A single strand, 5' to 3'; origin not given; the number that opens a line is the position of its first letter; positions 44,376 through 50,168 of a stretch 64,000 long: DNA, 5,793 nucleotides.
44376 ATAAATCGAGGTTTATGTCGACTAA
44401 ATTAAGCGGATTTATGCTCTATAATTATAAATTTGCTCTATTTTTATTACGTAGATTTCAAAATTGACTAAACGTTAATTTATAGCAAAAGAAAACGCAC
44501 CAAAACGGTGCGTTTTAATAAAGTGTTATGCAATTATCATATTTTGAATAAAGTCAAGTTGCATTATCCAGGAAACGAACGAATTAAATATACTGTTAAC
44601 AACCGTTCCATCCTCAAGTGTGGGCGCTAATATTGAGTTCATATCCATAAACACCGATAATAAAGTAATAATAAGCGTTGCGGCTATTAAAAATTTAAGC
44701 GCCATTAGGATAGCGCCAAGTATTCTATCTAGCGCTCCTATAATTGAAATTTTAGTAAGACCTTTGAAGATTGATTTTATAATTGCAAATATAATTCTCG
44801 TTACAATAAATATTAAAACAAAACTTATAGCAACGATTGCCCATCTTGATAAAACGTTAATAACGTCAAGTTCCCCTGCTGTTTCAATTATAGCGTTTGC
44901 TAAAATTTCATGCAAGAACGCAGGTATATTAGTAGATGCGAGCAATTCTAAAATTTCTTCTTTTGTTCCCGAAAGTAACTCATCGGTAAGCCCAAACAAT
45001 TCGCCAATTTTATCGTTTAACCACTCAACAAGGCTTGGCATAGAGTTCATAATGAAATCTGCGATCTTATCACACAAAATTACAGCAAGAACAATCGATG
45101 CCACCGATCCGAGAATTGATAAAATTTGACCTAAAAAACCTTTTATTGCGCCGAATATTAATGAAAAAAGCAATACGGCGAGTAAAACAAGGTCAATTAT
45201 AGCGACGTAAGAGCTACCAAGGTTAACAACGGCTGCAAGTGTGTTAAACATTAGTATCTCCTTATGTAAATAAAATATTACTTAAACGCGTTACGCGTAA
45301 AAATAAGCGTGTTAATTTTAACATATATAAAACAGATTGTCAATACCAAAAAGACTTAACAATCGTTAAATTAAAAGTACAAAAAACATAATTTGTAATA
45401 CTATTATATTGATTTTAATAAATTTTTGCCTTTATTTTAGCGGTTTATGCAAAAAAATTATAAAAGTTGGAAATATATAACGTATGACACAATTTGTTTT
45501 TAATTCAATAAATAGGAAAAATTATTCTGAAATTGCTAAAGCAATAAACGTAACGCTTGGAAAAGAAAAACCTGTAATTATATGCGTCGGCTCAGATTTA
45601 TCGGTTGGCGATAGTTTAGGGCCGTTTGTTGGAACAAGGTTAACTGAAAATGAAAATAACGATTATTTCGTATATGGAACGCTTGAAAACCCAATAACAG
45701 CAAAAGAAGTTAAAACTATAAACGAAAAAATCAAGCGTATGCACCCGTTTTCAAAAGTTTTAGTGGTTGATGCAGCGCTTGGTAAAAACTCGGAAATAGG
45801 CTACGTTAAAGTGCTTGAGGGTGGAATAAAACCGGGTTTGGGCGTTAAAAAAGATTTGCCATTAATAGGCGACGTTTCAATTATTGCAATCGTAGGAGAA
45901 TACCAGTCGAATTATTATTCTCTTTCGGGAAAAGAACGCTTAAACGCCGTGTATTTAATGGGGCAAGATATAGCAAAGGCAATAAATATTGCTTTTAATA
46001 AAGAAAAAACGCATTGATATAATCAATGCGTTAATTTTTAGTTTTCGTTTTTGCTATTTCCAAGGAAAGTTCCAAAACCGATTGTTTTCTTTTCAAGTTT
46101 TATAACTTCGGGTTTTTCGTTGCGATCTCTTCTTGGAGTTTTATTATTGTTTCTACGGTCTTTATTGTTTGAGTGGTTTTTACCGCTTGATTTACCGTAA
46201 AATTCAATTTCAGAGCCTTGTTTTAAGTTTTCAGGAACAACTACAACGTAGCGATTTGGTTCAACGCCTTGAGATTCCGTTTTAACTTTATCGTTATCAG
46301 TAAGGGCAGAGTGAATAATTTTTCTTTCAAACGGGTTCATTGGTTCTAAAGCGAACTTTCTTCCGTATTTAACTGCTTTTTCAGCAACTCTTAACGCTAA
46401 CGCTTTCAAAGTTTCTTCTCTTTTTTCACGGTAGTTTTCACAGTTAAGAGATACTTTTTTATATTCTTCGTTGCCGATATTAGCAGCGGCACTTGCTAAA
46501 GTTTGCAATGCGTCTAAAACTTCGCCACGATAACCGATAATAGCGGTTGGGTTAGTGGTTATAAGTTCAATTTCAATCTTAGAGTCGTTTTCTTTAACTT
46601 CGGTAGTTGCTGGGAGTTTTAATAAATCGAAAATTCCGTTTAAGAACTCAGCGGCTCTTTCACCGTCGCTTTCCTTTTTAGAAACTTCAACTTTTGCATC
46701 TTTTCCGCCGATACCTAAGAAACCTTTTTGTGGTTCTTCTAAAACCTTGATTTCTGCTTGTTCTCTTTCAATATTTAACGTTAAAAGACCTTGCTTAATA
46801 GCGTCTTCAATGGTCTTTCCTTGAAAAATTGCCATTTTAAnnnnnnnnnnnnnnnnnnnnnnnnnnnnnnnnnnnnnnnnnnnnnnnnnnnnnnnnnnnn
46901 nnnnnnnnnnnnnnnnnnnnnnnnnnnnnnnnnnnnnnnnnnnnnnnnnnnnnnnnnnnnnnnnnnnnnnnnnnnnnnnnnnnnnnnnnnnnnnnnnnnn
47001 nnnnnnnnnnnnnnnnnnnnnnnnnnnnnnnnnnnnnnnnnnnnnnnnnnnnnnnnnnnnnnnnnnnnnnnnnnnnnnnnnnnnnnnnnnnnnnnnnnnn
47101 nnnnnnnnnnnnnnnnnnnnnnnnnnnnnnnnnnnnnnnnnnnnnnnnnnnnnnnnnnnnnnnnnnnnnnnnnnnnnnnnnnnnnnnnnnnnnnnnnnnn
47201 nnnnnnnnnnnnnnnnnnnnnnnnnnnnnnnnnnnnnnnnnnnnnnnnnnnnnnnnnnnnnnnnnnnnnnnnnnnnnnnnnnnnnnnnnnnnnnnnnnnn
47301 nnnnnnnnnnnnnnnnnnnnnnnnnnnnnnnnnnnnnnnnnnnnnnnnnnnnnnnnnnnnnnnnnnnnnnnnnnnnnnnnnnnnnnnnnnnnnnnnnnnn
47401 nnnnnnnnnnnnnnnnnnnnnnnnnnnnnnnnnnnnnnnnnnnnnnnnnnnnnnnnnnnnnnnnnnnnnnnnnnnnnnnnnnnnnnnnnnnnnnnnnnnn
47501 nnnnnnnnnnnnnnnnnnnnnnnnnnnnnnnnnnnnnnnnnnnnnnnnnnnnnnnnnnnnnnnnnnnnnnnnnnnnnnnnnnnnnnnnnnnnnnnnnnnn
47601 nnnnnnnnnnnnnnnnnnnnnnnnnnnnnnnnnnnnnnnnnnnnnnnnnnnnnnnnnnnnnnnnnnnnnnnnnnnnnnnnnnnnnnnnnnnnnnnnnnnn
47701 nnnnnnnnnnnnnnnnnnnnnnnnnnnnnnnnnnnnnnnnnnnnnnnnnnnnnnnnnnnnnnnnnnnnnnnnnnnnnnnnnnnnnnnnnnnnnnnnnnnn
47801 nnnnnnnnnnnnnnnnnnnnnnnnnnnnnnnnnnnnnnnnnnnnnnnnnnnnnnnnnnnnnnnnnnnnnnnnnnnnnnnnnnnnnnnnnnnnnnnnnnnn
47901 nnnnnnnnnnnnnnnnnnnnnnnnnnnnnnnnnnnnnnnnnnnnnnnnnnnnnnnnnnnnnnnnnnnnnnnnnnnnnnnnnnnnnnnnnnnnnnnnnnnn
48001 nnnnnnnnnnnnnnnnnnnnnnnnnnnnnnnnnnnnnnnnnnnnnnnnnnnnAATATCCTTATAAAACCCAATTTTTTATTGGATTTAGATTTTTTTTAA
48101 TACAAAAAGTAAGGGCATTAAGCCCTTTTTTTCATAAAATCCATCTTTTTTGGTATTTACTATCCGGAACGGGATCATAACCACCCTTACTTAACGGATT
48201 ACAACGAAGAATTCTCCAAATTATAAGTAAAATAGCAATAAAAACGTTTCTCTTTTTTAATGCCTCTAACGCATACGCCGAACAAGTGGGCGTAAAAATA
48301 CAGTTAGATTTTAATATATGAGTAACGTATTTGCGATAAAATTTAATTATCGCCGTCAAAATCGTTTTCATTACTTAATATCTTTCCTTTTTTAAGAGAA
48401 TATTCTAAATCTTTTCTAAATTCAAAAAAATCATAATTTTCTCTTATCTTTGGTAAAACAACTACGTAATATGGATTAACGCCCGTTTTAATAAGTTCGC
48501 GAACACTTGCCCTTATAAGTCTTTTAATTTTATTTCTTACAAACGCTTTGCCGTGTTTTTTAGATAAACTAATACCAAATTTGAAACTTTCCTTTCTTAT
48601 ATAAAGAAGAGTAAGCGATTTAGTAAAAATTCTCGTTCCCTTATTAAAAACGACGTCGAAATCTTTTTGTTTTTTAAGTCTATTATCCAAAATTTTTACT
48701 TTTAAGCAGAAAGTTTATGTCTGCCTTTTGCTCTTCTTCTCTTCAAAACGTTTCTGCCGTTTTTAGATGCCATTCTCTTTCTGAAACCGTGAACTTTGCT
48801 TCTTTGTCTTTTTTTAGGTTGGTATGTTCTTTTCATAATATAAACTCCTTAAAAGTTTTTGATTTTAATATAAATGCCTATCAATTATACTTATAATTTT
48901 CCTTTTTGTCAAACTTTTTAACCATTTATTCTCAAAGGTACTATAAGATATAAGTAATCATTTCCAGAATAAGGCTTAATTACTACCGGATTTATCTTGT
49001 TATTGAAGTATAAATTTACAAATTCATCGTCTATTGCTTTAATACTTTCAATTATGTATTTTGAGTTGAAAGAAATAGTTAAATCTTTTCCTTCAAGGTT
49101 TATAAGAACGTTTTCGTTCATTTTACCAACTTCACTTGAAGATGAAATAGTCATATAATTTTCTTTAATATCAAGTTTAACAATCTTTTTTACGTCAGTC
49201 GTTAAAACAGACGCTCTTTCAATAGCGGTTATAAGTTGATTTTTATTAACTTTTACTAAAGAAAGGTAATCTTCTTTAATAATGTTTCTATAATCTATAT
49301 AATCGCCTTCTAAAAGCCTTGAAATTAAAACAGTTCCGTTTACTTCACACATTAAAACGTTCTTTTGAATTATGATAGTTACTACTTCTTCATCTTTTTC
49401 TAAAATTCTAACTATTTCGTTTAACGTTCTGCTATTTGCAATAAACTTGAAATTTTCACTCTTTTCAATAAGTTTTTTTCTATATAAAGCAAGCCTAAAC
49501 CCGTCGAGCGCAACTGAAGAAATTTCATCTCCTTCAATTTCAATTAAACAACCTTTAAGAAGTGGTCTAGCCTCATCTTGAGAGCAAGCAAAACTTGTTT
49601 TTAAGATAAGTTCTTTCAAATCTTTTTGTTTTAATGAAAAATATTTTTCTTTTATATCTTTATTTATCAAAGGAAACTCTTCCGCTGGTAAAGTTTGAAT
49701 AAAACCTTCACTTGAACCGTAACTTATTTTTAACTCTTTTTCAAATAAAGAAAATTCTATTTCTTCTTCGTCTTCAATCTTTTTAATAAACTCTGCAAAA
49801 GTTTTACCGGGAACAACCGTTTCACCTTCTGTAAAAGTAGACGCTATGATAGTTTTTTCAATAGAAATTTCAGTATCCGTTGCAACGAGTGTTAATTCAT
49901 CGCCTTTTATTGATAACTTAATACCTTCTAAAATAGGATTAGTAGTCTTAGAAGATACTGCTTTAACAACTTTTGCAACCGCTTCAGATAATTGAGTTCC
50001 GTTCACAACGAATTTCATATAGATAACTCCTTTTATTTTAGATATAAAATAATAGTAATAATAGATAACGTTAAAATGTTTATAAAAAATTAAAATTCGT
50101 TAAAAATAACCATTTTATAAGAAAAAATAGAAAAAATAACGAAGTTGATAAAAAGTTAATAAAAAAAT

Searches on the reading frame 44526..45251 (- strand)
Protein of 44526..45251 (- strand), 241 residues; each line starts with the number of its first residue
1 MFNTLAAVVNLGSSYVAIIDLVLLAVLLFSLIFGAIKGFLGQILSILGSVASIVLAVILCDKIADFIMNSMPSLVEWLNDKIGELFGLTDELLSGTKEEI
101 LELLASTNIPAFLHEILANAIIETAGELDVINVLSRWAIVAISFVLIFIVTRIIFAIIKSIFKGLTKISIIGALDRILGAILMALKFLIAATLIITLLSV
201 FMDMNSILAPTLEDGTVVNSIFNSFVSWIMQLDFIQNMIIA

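Call 56: search_protein_families(library=pfam, proteins=[window:44526-45251:-])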
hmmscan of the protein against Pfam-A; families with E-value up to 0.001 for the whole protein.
window:44526-45251:- (241 aa): 1 family
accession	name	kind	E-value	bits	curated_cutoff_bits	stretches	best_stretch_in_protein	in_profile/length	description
PF02674.22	Colicin_V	-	1.5e-19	70.8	29.3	2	111-205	39-125/144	Colicin V production protein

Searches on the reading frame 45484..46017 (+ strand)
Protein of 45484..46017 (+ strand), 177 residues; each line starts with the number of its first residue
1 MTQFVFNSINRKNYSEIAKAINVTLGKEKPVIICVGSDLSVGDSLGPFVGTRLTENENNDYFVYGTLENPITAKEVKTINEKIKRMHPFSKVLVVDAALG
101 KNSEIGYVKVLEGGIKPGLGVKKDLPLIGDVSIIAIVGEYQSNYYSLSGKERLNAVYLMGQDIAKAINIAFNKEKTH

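Call 56: search_protein_families(library=pfam, proteins=[window:45484-46017:+])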
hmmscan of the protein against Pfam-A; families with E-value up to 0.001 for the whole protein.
window:45484-46017:+ (177 aa): 1 family
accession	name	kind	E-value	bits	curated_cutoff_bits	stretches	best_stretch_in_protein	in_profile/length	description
PF06866.16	DUF1256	-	1.2e-42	145.5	27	1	9-165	5-163/164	Protein of unknown function (DUF1256)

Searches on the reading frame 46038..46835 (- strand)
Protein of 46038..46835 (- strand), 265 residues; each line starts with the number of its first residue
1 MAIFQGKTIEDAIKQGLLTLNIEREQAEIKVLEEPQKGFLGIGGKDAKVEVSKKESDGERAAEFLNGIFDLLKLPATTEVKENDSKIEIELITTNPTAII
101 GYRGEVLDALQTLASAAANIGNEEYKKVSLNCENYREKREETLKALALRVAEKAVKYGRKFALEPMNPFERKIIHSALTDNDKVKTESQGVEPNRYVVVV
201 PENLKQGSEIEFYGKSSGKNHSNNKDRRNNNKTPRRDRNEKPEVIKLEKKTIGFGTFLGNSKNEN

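Call 56: search_protein_families(library=pfam, proteins=[window:46038-46835:-])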
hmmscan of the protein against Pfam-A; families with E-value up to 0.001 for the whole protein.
window:46038-46835:- (265 aa): 3 families
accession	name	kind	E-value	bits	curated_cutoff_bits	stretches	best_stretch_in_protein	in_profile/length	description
PF01424.28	R3H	-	1.7e-20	73.3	26.8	1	141-200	1-59/60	R3H domain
PF14804.11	Jag_N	-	8.2e-20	71.4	25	1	4-52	1-49/50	Jag N-terminus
PF13083.13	KH_KhpA-B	-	9.3e-11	41.9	32.1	1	64-126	7-70/73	KhpA/KhpB, KH domain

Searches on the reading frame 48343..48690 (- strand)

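Call 56: search_protein_families(library=pfam, proteins=[window:48343-48690:-])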
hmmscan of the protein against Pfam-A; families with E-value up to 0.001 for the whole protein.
window:48343-48690:- (115 aa): 1 family
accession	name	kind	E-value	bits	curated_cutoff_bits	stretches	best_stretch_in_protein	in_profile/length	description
PF00825.24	Ribonuclease_P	-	3e-22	79.1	22.3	1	3-101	5-107/109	Ribonuclease P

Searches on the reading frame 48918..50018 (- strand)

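Call 56: search_protein_families(library=pfam, proteins=[window:48918-50018:-])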
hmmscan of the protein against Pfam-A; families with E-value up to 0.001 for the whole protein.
window:48918-50018:- (366 aa): 3 families
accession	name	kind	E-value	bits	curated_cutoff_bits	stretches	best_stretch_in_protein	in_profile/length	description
PF02767.21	DNA_pol3_beta_2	-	3.1e-37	127.8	27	2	129-240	2-114/116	DNA polymerase III beta subunit, central domain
PF00712.24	DNA_pol3_beta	-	7.8e-37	126.5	24.4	2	1-118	1-119/120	DNA polymerase III beta subunit, N-terminal domain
PF02768.20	DNA_pol3_beta_3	-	3.7e-22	78.8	27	1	246-363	3-121/121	DNA polymerase III beta subunit, C-terminal domain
